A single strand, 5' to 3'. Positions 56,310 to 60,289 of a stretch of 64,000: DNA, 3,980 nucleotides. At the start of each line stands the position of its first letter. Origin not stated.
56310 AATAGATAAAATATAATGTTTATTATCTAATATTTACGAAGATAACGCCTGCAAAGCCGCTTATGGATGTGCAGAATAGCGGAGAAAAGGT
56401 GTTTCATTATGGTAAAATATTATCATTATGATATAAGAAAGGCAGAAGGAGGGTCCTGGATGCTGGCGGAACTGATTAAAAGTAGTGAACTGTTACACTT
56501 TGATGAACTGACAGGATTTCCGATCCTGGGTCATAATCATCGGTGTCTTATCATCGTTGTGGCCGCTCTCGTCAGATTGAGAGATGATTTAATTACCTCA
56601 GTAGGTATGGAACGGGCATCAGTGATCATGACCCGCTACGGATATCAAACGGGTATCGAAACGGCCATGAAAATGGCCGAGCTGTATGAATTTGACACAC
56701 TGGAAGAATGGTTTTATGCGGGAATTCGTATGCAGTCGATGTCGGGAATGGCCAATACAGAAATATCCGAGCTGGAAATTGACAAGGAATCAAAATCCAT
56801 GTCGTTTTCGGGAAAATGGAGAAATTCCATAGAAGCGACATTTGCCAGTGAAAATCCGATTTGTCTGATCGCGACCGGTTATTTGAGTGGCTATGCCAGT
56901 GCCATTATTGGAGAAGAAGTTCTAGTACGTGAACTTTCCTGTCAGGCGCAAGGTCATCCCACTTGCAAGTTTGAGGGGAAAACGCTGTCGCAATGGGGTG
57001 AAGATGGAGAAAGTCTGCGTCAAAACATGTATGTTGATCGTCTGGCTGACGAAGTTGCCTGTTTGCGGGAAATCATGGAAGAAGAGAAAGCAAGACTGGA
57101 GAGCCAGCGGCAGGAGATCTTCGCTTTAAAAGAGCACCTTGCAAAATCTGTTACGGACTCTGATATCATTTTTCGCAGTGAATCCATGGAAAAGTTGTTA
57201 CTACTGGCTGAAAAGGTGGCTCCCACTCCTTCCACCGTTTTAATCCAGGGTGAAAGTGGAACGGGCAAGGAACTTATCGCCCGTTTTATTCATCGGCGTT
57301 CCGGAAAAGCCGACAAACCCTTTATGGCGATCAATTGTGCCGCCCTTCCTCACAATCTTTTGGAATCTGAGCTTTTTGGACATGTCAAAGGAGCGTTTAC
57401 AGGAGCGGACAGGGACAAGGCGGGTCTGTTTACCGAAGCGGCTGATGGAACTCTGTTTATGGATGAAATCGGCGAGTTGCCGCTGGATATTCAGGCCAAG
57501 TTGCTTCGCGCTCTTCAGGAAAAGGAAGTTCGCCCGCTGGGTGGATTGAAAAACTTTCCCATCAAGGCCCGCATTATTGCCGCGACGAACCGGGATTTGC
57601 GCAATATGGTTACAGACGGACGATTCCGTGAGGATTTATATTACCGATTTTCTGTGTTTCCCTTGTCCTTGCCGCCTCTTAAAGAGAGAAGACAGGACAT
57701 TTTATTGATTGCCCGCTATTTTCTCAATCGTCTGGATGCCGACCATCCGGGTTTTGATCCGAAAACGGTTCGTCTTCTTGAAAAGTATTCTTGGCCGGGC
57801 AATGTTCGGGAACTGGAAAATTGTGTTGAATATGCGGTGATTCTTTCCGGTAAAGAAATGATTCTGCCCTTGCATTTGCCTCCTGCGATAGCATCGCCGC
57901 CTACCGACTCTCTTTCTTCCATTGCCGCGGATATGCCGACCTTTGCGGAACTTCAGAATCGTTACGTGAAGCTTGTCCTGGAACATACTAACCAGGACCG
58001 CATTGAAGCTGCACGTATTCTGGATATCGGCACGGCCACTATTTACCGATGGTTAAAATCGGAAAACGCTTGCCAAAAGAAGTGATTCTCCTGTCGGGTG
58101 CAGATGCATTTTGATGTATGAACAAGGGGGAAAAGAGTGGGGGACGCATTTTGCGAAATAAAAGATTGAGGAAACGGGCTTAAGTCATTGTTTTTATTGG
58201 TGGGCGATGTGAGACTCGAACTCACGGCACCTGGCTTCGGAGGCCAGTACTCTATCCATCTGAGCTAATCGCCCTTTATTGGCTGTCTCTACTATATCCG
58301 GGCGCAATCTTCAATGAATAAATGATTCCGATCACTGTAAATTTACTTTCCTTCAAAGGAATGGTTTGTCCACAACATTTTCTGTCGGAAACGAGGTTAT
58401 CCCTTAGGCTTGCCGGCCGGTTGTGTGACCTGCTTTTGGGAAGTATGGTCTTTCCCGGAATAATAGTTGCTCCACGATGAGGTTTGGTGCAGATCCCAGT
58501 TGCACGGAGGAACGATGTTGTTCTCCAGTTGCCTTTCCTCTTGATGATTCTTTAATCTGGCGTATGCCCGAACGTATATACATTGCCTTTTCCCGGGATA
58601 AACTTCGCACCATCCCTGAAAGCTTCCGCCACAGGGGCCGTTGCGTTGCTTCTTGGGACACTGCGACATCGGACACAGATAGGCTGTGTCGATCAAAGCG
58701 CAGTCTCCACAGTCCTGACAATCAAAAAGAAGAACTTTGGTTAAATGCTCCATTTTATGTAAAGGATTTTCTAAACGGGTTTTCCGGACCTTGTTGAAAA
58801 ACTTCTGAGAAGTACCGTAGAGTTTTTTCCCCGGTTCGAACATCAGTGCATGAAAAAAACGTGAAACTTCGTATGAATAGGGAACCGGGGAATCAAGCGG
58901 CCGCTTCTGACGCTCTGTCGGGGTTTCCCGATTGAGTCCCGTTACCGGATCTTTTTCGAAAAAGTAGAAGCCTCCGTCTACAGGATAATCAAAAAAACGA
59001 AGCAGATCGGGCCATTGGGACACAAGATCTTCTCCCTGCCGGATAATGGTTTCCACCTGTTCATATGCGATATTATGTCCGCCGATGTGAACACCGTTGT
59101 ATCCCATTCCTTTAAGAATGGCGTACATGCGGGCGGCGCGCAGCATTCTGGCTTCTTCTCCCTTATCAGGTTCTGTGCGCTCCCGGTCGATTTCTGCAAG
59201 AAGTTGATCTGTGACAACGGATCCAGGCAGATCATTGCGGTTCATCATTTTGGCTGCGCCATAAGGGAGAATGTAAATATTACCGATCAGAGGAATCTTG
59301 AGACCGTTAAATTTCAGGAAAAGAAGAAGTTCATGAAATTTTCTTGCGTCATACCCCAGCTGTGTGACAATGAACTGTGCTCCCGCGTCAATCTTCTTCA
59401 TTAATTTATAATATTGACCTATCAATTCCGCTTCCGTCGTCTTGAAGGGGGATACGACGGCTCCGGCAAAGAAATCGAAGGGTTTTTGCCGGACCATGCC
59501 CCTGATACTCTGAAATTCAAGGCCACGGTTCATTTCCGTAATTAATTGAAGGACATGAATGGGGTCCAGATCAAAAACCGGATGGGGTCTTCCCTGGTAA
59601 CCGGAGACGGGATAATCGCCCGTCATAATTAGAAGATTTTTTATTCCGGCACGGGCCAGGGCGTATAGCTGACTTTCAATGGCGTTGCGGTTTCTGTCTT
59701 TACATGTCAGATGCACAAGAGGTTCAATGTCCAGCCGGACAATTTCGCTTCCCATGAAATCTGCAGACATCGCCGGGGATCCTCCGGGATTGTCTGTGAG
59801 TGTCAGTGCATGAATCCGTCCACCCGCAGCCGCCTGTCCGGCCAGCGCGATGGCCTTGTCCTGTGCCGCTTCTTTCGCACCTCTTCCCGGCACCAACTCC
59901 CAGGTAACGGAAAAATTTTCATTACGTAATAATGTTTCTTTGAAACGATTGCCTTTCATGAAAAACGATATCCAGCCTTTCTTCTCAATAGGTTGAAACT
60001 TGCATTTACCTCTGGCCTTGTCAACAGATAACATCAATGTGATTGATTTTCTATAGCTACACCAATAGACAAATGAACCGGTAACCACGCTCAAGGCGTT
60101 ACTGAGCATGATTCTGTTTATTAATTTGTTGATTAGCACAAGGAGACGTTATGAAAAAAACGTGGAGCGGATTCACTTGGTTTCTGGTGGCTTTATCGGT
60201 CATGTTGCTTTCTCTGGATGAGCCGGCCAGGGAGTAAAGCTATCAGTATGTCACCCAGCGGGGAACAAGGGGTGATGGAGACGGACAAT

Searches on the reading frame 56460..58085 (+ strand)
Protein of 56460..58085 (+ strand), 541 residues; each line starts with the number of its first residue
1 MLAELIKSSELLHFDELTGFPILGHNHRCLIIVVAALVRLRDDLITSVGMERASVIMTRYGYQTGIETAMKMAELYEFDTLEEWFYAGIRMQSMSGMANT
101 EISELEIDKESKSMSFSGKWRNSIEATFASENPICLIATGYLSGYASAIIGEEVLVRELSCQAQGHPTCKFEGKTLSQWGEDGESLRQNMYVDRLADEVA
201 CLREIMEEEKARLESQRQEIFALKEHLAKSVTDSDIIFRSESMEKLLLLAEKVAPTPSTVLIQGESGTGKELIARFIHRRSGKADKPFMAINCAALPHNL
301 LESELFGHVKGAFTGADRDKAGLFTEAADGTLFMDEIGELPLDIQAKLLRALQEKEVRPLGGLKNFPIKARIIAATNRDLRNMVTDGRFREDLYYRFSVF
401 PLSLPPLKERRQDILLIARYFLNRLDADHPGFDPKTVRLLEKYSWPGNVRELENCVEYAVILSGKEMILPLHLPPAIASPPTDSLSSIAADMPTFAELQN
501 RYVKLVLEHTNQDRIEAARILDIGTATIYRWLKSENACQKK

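Call 8: search_protein_families(library=pfam, proteins=[window:56460-58085:+], max_evalue=0.01)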
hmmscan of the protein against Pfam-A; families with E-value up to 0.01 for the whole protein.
window:56460-58085:+ (541 aa): 9 families
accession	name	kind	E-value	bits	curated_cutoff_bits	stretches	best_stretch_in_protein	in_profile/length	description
PF00158.32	Sigma54_activat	-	1.5e-69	233.4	20.2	1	236-402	1-167/168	Sigma-54 interaction domain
PF06505.16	XylR_N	-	1.6e-21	76.4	23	1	10-108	4-101/101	Activator of aromatic catabolism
PF25601.1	AAA_lid_14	-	6e-21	74.5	27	1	408-481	1-78/87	AAA+ ATPase lid domain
PF14532.12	Sigma54_activ_2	-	6.1e-20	72.3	25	1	243-407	7-138/138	Sigma-54 interaction domain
PF02830.23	V4R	-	1.9e-12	47.5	31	1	120-174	5-61/62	V4R domain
PF07728.20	AAA_5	-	1.1e-06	29.1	22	1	260-379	2-124/139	AAA domain (dynein-related subfamily)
PF00004.35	AAA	-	4.3e-05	24.4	21.2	1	260-390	1-124/131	ATPase family associated with various cellular activities (AAA)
PF13191.12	AAA_16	-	0.00017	22.6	32.6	1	238-354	4-122/167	AAA ATPase domain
PF01078.27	Mg_chelatase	-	0.00093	19.1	20.3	0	315-377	93-157/207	Magnesium chelatase, subunit ChlI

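Call 21: find_homologous_proteins(query=window:56460-58085:+, max_evalue=1e-50)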
Query window:56460-58085:+ (541 aa): 7996 proteins with E <= 1e-50 among 8000 candidates; the best 120 are listed.
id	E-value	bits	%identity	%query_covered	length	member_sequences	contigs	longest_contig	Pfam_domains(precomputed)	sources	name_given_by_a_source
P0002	0.0e+0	1175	97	100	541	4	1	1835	PF00158.33,PF06505.17,PF02830.24,PF25601.2,PF00004.36,PF14532.13,PF07728.21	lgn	-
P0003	2.3e-258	876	73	99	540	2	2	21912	PF00158.33,PF06505.17,PF02830.24,PF25601.2,PF14532.13,PF07728.21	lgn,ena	-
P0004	1.6e-254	863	71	99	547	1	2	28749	PF00158.33,PF06505.17,PF02830.24,PF25601.2,PF00004.36,PF14532.13,PF07728.21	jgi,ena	-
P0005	1.4e-253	860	71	100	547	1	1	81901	PF00158.33,PF06505.17,PF02830.24,PF25601.2,PF14532.13,PF07728.21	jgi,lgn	-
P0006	1.6e-252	857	71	100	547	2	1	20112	PF00158.33,PF06505.17,PF02830.24,PF25601.2,PF14532.13,PF07728.21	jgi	-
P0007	2.9e-251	853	70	100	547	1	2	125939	PF00158.33,PF06505.17,PF02830.24,PF25601.2,PF02954.26,PF00004.36,PF14532.13,PF07728.21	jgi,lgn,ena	-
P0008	1.0e-243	828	68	99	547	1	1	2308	PF00158.33,PF06505.17,PF02830.24,PF25601.2,PF02954.26,PF14532.13,PF07728.21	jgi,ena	-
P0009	1.3e-196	672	58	99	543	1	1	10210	PF00158.33,PF06505.17,PF02830.24,PF25601.2,PF02954.26,PF14532.13,PF07728.21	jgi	jgi:two-component system response regulator HydG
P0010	2.7e-196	671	57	99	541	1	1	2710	PF00158.33,PF06505.17,PF02830.24,PF25601.2,PF02954.26,PF14532.13,PF07728.21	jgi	jgi:two-component system, NtrC family, response regulator HydG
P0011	3.9e-196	671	57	99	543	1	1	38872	PF00158.33,PF06505.17,PF02830.24,PF25601.2,PF02954.26,PF14532.13,PF07728.21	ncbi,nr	ncbi:MAG: sigma-54-dependent Fis family transcriptional regulator [Deltaproteobacteria bacterium]|nr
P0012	8.8e-195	666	58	99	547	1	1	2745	PF00158.33,PF06505.17,PF02830.24,PF25601.2,PF02954.26,PF14532.13,PF07728.21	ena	-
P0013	2.5e-194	665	55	100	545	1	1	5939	PF00158.33,PF06505.17,PF02830.24,PF25601.2,PF02954.26,PF14532.13,PF07728.21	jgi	jgi:DNA-binding NtrC family response regulator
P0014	1.0e-193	663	56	99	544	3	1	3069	PF00158.33,PF06505.17,PF02830.24,PF25601.2,PF02954.26,PF14532.13,PF07728.21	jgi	jgi:two-component system response regulator HydG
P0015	1.3e-193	662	57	100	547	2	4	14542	PF00158.33,PF06505.17,PF02830.24,PF25601.2,PF02954.26,PF14532.13,PF07728.21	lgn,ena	-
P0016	2.7e-193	661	56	100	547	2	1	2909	PF00158.33,PF06505.17,PF02830.24,PF25601.2,PF02954.26,PF14532.13,PF07728.21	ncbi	-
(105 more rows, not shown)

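Call 22: find_encoding_contigs(protein=P0003, flank=10000, max_places=3)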
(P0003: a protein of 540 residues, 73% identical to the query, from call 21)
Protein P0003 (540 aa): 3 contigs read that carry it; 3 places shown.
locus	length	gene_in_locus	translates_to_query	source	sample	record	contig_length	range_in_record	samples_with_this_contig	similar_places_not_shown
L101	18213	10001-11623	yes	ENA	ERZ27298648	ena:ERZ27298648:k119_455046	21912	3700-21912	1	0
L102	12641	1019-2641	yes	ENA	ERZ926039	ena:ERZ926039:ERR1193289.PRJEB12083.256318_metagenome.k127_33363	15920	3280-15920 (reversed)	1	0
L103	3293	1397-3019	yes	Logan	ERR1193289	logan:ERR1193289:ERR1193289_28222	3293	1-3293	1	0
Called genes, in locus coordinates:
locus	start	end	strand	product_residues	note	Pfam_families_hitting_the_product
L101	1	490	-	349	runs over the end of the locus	PF01144:CoA_trans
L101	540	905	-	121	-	-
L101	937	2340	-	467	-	PF20968:MASE8 (weak), PF13487:HD_5, PF01966:HD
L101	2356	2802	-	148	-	PF00037:Fer4, PF12837:Fer4_6 (weak), PF13237:Fer4_10 (weak), PF14697:Fer4_21, PF12838:Fer4_7, PF13187:Fer4_9 (weak), PF13237:Fer4_10 (weak), PF12838:Fer4_7 (weak), +9 more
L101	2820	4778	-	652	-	PF02730:AFOR_N, PF01314:AFOR_C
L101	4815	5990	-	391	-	PF00465:Fe-ADH, PF13685:Fe-ADH_2 (weak), PF25137:ADH_Fe_C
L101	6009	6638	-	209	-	-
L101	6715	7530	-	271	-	PF00106:adh_short, PF08659:KR, PF23441:SDR, PF13561:adh_short_C2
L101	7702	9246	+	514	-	PF00004:AAA (faint), PF00158:Sigma54_activat, PF14532:Sigma54_activ_2, PF07728:AAA_5, PF25601:AAA_lid_14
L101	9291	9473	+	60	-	-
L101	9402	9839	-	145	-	-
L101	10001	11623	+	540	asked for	PF06505:XylR_N, PF02830:V4R, PF00158:Sigma54_activat, PF14532:Sigma54_activ_2, PF07728:AAA_5 (weak), PF25601:AAA_lid_14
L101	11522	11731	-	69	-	-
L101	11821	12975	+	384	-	PF01740:STAS, PF13466:STAS_2 (weak), PF02405:MlaE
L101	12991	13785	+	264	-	PF00005:ABC_tran, PF13304:AAA_21 (faint)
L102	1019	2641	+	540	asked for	PF06505:XylR_N, PF02830:V4R, PF00158:Sigma54_activat, PF14532:Sigma54_activ_2, PF07728:AAA_5 (weak), PF25601:AAA_lid_14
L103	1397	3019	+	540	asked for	PF06505:XylR_N, PF02830:V4R, PF00158:Sigma54_activat, PF14532:Sigma54_activ_2, PF07728:AAA_5 (weak), PF25601:AAA_lid_14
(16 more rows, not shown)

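Call 23: find_encoding_contigs(protein=P0007, flank=10000, max_places=3)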
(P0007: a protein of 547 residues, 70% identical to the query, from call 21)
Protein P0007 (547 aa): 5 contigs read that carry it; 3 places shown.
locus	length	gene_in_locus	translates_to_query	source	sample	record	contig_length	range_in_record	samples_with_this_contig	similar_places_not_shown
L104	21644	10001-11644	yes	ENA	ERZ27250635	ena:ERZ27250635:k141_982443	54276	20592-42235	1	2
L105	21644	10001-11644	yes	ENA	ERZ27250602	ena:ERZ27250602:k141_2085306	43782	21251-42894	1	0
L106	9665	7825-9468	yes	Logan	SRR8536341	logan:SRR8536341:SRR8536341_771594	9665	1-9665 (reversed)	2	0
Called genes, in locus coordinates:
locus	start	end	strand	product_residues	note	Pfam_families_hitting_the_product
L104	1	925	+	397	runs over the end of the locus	PF05762:VWA_CoxE (faint)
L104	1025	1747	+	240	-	PF02683:DsbD_TM, PF13386:DsbD_2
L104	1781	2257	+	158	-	PF00578:AhpC-TSA, PF08534:Redoxin, PF00085:Thioredoxin (weak), PF13098:Thioredoxin_2 (weak), PF13905:Thioredoxin_8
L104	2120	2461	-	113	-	-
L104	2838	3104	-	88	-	-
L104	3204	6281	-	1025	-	PF00873:ACR_tran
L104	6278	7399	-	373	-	PF25917:BSH_RND, PF26077:BSH_Fcp1 (faint), PF25954:Beta-barrel_RND_2, PF25975:CzcB_C (weak), PF25989:YknX_C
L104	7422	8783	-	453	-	PF02321:OEP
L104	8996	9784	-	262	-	-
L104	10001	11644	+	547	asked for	PF06505:XylR_N, PF02830:V4R, PF00004:AAA (faint), PF02954:HTH_8 (faint), PF00158:Sigma54_activat, PF14532:Sigma54_activ_2, PF07728:AAA_5, PF25601:AAA_lid_14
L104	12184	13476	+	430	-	PF03313:SDH_alpha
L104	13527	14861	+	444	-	-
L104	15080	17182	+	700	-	PF08450:SGL (faint), PF26549:Tricorn_N (weak), PF26550:Tricorn_2nd, PF07676:PD40, PF26549:Tricorn_N (weak), PF07676:PD40 (weak), PF00326:Peptidase_S9, PF20434:BD-FAE (weak), +3 more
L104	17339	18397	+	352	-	PF13185:GAF_2 (weak), PF00990:GGDEF, PF22335:Cas10-Cmr2_palm2 (weak)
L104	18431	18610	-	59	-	-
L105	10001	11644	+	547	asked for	PF06505:XylR_N, PF02830:V4R, PF00004:AAA (faint), PF02954:HTH_8 (faint), PF00158:Sigma54_activat, PF14532:Sigma54_activ_2, PF07728:AAA_5, PF25601:AAA_lid_14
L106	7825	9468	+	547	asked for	PF06505:XylR_N, PF02830:V4R, PF00004:AAA (faint), PF02954:HTH_8 (faint), PF00158:Sigma54_activat, PF14532:Sigma54_activ_2, PF07728:AAA_5, PF25601:AAA_lid_14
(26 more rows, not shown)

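Call 24: find_encoding_contigs(protein=P0005, flank=10000, max_places=3)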
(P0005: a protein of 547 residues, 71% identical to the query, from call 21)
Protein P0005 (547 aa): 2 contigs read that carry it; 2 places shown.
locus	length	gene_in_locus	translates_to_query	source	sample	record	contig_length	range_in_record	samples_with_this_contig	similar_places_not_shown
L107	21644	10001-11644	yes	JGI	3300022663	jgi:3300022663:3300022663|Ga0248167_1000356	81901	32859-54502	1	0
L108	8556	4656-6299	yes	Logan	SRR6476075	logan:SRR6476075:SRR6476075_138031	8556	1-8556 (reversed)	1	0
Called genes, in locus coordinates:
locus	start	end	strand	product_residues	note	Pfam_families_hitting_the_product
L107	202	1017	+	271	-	PF09411:PagL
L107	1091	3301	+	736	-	PF11339:DUF3141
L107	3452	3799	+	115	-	PF20020:DUF6431 (weak)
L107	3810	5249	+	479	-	PF01734:Patatin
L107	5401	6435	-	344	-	PF13592:HTH_33, PF13358:DDE_3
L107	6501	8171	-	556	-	PF02518:HATPase_c, PF00072:Response_reg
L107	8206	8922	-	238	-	PF14172:DUF4309 (faint)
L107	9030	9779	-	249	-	-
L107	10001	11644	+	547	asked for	PF06505:XylR_N, PF02830:V4R, PF00158:Sigma54_activat, PF14532:Sigma54_activ_2, PF07728:AAA_5 (weak), PF25601:AAA_lid_14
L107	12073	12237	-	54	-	-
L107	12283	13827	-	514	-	PF13185:GAF_2, PF13492:GAF_3 (faint), PF00158:Sigma54_activat, PF14532:Sigma54_activ_2, PF07728:AAA_5 (weak), PF25601:AAA_lid_14, PF02954:HTH_8 (weak)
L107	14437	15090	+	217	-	-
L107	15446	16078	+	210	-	PF02525:Flavodoxin_2, PF03358:FMN_red (weak)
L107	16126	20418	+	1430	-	PF01869:BcrAD_BadFG, PF09989:DUF2229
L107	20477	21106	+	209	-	PF00440:TetR_N, PF17932:TetR_C_24 (weak), PF17938:TetR_C_29 (weak)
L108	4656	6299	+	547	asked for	PF06505:XylR_N, PF02830:V4R, PF00158:Sigma54_activat, PF14532:Sigma54_activ_2, PF07728:AAA_5 (weak), PF25601:AAA_lid_14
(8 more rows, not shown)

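Call 62: search_protein_families(library=ncbifam, proteins=[window:56460-58085:+], max_evalue=0.01)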
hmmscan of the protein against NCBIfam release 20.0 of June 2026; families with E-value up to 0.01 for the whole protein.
window:56460-58085:+ (541 aa): 32 families (the best 25 are shown)
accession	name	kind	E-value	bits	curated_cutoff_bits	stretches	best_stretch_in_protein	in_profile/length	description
NF041906.1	V4R_TF_MobR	exception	8.1e-105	351.3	999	1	12-532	16-541/544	phenol degradation transcriptional regulator MobR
NF041552.1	TF_PrdR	equivalog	2.6e-99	333.1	795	1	200-533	229-574/577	sigma-54 dependent transcriptional regulator PrdR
TIGR01817.1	nifA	equivalog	4.2e-96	322.8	528.85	1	195-472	158-437/534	nif-specific transcriptional activator NifA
NF003451.0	PRK05022.1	equivalog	2.9e-95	319.9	476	1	209-530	164-503/512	nitric oxide reductase transcriptional regulator NorR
NF038308.1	RNA_repair_RtcR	equivalog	6.8e-95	318.9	650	1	205-484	152-443/530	RNA repair transcriptional activator RtcR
NF008469.0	PRK11361.1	equivalog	2.4e-93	313.3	714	1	211-525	120-444/461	acetoacetate metabolism transcriptional regulator AtoC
TIGR02915.1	PEP_resp_reg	equivalog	2.5e-89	300.2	502.6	1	222-533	128-440/445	PEP-CTERM-box response regulator transcription factor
TIGR01818.1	ntrC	equivalog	1.3e-85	288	558.6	1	217-509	117-413/463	nitrogen regulation protein NR(I)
NF050807.1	TransRegFlbDCaul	equivalog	4e-85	286.4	750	1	231-528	115-431/454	sigma-54-dependent transcriptional regulator FlbD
NF007689.0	PRK10365.1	equivalog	3.1e-83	280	760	1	228-528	133-435/441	sigma-54-dependent response regulator transcription factor ZraR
NF011958.0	PRK15429.1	equivalog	2.9e-81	274.1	830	1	212-511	355-657/692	formate hydrogenlyase transcriptional activator FlhA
TIGR02329.1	propionate_PrpR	equivalog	2.5e-80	270.6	499.2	1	224-534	202-526/526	propionate catabolism operon regulatory protein PrpR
NF011953.0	PRK15424.1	equivalog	4.6e-79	266.4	703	1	211-536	196-535/538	propionate catabolism operon regulatory protein PrpR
NF011695.0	PRK15115.1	equivalog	2.8e-78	263.7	763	1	233-532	134-433/445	two-component system response regulator GlrR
NF049963.1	RespRegFlgRCampy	domain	3.3e-77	260.2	750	1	226-472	126-376/429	fla regulon two-component system response regulator FlgR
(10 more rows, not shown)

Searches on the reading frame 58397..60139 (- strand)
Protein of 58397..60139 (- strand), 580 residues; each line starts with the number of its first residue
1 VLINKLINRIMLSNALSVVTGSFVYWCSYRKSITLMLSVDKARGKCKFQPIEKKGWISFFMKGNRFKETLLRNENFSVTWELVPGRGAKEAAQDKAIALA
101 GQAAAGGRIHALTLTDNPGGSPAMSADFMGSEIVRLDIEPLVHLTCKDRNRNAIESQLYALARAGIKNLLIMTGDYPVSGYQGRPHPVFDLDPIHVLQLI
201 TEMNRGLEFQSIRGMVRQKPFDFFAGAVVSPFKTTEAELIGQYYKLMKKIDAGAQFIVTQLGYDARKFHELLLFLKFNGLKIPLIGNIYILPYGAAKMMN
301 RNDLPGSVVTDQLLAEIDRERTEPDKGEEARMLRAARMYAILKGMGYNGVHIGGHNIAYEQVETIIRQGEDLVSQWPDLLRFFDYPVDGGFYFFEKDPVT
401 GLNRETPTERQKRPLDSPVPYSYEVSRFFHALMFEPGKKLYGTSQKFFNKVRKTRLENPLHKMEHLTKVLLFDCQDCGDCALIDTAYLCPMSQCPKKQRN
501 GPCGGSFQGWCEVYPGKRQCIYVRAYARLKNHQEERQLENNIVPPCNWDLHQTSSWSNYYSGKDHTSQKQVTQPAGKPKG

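Call 8: search_protein_families(library=pfam, proteins=[window:58397-60139:-], max_evalue=0.01)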
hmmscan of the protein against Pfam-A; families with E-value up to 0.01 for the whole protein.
window:58397-60139:- (580 aa): 2 families
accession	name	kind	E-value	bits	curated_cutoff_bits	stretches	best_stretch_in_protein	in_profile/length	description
PF12225.13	DUF5981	-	1.5e-29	102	23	1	456-548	4-94/95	Methylene-tetrahydrofolate reductase C terminal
PF02219.23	MTHFR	-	9.9e-19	68.2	24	1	71-353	6-271/287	Methylenetetrahydrofolate reductase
